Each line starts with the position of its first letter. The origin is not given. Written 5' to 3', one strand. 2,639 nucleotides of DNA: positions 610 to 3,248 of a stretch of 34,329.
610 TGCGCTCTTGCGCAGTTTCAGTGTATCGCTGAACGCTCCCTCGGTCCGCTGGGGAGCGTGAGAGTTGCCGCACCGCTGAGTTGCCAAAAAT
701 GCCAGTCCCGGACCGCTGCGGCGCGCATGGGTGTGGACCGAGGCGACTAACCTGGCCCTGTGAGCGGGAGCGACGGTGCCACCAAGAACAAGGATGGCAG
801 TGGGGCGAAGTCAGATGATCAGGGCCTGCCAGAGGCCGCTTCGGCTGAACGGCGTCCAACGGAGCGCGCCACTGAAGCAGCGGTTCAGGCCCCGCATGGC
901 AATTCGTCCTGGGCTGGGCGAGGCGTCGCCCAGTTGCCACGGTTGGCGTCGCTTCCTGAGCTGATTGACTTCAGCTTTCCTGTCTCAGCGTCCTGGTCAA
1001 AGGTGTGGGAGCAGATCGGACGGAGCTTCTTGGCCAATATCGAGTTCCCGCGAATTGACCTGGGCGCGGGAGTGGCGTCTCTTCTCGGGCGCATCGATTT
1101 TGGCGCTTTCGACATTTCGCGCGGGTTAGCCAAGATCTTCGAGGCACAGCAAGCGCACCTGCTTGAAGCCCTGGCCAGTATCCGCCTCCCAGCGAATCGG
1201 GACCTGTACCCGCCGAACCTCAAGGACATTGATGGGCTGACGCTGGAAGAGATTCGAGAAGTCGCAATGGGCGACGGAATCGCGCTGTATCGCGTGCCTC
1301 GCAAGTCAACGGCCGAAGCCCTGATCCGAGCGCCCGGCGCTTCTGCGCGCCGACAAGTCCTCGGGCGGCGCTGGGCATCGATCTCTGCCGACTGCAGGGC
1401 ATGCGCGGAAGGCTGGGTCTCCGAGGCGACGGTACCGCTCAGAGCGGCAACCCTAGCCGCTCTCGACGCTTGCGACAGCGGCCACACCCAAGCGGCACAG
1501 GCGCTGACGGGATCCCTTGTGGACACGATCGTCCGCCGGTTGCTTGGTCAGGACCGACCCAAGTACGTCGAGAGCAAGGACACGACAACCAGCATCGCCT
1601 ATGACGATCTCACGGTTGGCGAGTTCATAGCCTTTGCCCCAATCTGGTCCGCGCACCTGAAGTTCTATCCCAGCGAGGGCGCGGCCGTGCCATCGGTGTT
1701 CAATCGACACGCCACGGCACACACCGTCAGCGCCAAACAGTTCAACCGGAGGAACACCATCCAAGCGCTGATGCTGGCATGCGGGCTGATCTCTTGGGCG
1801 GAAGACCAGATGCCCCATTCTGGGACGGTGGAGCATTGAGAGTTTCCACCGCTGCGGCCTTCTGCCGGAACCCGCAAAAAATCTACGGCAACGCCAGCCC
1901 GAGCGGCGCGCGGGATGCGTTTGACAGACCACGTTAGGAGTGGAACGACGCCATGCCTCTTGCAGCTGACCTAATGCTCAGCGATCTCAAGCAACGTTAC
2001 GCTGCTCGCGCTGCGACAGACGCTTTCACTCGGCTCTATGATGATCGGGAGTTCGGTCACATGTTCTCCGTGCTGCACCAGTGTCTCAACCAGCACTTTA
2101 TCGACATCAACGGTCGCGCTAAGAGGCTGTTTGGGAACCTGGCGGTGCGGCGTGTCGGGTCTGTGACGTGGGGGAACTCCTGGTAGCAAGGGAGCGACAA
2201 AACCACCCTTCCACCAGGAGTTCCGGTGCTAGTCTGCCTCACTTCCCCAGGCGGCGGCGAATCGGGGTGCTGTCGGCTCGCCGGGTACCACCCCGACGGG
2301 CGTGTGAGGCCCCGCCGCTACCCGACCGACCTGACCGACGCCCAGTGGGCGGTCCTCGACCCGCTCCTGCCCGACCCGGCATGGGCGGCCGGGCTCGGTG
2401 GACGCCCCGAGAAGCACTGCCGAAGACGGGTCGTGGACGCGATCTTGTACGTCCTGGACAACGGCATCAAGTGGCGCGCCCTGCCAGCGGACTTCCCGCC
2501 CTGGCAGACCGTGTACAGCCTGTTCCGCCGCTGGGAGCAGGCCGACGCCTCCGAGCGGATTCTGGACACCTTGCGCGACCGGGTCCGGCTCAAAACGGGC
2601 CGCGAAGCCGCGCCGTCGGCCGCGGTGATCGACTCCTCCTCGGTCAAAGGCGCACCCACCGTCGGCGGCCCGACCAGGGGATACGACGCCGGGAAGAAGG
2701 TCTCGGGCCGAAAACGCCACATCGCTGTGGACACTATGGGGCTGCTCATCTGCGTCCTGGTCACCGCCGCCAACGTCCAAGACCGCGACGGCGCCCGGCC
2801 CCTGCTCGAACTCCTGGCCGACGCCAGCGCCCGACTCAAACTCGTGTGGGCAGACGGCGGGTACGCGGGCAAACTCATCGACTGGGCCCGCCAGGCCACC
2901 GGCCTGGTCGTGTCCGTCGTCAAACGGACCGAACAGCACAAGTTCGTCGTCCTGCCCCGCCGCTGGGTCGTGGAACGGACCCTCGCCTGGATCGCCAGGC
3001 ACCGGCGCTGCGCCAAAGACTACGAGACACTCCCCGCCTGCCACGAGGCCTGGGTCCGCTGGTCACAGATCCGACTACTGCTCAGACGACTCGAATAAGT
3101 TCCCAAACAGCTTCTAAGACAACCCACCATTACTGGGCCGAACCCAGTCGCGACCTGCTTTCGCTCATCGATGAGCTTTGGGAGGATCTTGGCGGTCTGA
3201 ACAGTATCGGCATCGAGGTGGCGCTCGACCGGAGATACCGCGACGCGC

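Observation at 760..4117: Candidate undescribed defence-like two-gene cassette: unknown 359-aa protein + kinase with a novel N-terminal domain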

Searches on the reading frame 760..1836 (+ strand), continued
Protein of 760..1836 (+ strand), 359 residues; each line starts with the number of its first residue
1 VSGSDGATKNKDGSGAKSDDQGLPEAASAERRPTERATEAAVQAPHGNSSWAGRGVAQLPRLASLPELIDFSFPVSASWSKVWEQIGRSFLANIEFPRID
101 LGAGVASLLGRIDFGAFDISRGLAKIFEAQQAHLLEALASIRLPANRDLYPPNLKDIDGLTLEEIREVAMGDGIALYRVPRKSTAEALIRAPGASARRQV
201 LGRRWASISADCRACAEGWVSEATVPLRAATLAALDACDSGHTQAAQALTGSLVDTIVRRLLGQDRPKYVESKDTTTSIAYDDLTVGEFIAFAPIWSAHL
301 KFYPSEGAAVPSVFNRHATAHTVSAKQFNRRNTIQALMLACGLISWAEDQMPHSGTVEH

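Call 62: fold_search(model_id=the predicted structure, library=viral)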
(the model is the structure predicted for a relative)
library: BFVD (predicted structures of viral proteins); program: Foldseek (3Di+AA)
matches with E <= 10: 39; with E <= 0.001: 0
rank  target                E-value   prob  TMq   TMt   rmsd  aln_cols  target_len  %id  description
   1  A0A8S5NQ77            1.1e+00  0.75  0.41  0.53   6.6       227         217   15  Uncharacterized protein [Siphoviridae sp. ctpbe1]
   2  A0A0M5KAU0            1.7e+00  0.06  0.13  0.10  22.6       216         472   16  (no name in the UniProt tables at hand)
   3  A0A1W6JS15            1.7e+00  0.06  0.14  0.09  20.1       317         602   10  Tail length tape-measure protein 1 [Salmonella phage SE1Kor]
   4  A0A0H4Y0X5            1.9e+00  0.07  0.13  0.11  20.1       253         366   11  Uncharacterized protein [Salmon gill poxvirus]
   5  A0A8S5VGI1            1.9e+00  0.04  0.14  0.13  24.9       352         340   12  Uncharacterized protein [Myoviridae sp. ctkfK18]
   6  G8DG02                2.6e+00  0.06  0.17  0.20  11.4       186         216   10  (no name in the UniProt tables at hand)
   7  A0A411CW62            3.7e+00  0.05  0.13  0.23  11.8       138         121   14  (no name in the UniProt tables at hand)
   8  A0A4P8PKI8            4.1e+00  0.09  0.21  0.20  18.6       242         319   13  DNA pilot protein [Blackfly microvirus SF02]
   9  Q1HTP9                4.3e+00  0.04  0.14  0.16  26.7       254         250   16  Anti-apoptotic [Squirrelpox virus]
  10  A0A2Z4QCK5            4.3e+00  0.02  0.12  0.04  32.4       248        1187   12  (no name in the UniProt tables at hand)
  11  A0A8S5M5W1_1          4.5e+00  0.02  0.13  0.05  22.6       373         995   12  Tail tape measure (Fragment) [Siphoviridae sp. ctQyg71]
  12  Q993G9                5.2e+00  0.05  0.21  0.21  18.9       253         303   15  ORF41 [callitrichine gammaherpesvirus 3]
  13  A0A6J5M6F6            5.2e+00  0.02  0.10  0.05  24.4       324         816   10  Bacteriophage lambda, GpH, tail tape measure, C-terminal [uncultured Caudovirales phage]
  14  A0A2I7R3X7            5.4e+00  0.03  0.13  0.10  18.3       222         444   10  (no name in the UniProt tables at hand)
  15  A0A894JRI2            5.7e+00  0.02  0.14  0.13  19.6       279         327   14  (no name in the UniProt tables at hand)
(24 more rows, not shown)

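Call 65: find_homologous_proteins(query=A1, max_evalue=0.001)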
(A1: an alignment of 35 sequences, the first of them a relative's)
Query A1 (35 sequences) (298 aa, profile of the alignment): 139 proteins with E <= 0.001 among 8000 candidates; the best 120 are listed.
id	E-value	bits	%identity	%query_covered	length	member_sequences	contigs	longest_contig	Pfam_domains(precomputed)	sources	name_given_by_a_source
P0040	8.3e-169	580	46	90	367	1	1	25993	-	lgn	-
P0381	1.0e-166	573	43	97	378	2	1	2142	-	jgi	jgi:hypothetical protein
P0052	1.5e-165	569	46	90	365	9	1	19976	-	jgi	jgi:hypothetical protein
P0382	5.3e-165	568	45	92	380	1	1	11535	-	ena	-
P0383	2.9e-164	565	44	96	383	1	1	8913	-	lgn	-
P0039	4.3e-164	565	45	90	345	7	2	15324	-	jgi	-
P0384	1.7e-163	563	54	66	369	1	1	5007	-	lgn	-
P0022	7.3e-163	561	49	82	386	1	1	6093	-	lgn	-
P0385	2.0e-162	559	50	84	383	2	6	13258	-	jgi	-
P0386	5.5e-162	558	43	93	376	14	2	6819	-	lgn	-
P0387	1.6e-161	556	43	91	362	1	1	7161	-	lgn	-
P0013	1.7e-161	556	45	97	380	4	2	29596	-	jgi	-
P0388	1.8e-161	556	43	97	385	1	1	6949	-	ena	-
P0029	4.8e-161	555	48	90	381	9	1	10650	-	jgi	-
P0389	8.6e-161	554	44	97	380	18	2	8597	-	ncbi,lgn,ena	-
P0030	3.8e-159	548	48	82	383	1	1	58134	-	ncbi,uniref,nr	ncbi:hypothetical protein [Mycolicibacter kumamotonensis]|uniref:Uncharacterized protein n=1 Tax=Myc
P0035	9.7e-159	547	44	93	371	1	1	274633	-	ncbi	ncbi:hypothetical protein [Arthrobacter pigmenti]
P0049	4.2e-146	505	48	82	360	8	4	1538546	-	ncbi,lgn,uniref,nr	ncbi:Uncharacterised protein [Mycobacteroides abscessus subsp. bolletii]|uniref:hypothetical protein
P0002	1.4e-119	418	57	82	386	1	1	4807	-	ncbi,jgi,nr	ncbi:MAG: hypothetical protein LBU05_03450 [Bifidobacteriaceae bacterium]|jgi:hypothetical protein|n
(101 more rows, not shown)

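Call 66: find_encoding_contigs(protein=P0002, flank=10000, max_places=3)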
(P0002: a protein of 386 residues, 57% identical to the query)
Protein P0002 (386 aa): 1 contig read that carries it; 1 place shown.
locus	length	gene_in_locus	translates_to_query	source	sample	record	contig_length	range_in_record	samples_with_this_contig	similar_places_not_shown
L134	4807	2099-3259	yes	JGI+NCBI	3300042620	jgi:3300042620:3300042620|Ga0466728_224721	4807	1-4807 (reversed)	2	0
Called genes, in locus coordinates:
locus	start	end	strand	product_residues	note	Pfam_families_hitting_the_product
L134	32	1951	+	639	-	-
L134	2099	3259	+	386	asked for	-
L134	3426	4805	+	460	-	?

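Call 78: find_encoding_contigs(protein=P0030, flank=8000, max_places=1)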
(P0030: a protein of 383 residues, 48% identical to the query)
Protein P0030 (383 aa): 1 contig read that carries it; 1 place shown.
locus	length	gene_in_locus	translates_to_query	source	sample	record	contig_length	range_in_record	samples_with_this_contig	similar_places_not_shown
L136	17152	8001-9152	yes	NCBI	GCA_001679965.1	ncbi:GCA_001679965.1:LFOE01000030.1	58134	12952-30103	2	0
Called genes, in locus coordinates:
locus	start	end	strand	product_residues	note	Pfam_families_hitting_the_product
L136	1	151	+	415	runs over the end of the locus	PF00069:Pkinase, PF07714:PK_Tyr_Ser-Thr, PF12587:DUF3761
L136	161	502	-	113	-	PF12823:DUF3817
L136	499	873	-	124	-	-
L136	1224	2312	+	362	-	PF00589:Phage_integrase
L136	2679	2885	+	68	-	PF12728:HTH_17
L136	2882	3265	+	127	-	-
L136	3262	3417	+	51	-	-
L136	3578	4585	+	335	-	PF09250:Prim-Pol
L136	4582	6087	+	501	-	PF12307:DUF3631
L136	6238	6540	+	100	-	-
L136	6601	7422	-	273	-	PF10935:DUF2637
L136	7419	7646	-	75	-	PF04545:Sigma70_r4 (weak), PF13560:HTH_31 (weak), PF13744:HTH_37 (faint), PF01381:HTH_3 (weak)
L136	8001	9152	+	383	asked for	-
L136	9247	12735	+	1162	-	PF04851:ResIII, PF00176:SNF2-rel_dom, PF00270:DEAD (weak), PF00271:Helicase_C, PF13020:NOV_C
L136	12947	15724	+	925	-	PF06634:DUF1156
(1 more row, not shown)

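Call 79: find_encoding_contigs(protein=P0013, flank=8000, max_places=1)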
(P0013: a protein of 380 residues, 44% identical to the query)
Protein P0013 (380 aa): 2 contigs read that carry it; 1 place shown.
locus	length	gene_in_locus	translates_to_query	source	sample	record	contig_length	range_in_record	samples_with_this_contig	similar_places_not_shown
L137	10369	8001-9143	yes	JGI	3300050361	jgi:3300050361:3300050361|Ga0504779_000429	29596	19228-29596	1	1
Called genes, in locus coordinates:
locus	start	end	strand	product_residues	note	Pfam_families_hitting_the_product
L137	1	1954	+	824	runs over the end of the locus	PF03704:BTAD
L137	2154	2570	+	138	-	PF13673:Acetyltransf_10, PF00583:Acetyltransf_1, PF13508:Acetyltransf_7, PF14542:Acetyltransf_CG (weak), PF08445:FR47 (weak)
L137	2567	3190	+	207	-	PF13302:Acetyltransf_3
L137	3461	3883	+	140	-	PF00903:Glyoxalase, PF22677:Ble-like_N (faint)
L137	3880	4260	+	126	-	PF04237:YjbR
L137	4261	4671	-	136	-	PF00239:Resolvase (weak)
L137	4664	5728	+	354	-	PF13489:Methyltransf_23, PF00398:RrnaAD (weak), PF05175:MTS (faint), PF13847:Methyltransf_31 (weak), PF08241:Methyltransf_11, PF08242:Methyltransf_12, PF13649:Methyltransf_25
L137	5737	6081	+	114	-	PF00903:Glyoxalase (weak), PF18029:Glyoxalase_6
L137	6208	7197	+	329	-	PF01073:3Beta_HSD, PF01370:Epimerase, PF04321:RmlD_sub_bind, PF13460:NAD_binding_10, PF16363:GDP_Man_Dehyd, PF02719:Polysacc_synt_2, PF07993:NAD_binding_4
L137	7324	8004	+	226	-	PF00383:dCMP_cyt_deam_1, PF14437:MafB19-deam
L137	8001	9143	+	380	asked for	-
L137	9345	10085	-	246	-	PF08241:Methyltransf_11, PF13649:Methyltransf_25 (weak)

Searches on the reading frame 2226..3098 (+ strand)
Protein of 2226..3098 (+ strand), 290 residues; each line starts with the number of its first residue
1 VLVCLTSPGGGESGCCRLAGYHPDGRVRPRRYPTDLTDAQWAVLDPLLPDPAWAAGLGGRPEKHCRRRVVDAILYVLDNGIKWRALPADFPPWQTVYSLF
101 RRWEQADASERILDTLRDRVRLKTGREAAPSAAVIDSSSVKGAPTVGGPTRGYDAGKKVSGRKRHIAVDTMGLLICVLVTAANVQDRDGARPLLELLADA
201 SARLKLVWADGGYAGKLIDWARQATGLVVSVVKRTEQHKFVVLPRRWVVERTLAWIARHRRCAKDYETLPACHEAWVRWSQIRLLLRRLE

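Call 6: search_protein_families(library=pfam, max_evalue=1, proteins=[window:2226-3098:+])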
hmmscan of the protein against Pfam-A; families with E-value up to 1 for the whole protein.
window:2226-3098:+ (290 aa): 4 families
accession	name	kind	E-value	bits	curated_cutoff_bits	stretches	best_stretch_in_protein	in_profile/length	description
PF13340.11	DUF4096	-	9.1e-29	100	34.3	1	36-112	1-75/76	Putative transposase of IS4/5 family (DUF4096)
PF01609.27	DDE_Tnp_1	-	1.4e-27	97.2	23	1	130-276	4-191/200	Transposase DDE domain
PF13586.12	DDE_Tnp_1_2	-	0.00015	22.5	29.2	1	207-274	1-73/86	Transposase DDE domain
PF13612.12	DDE_Tnp_1_3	-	0.0016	18.9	27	1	159-228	43-108/155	Transposase DDE domain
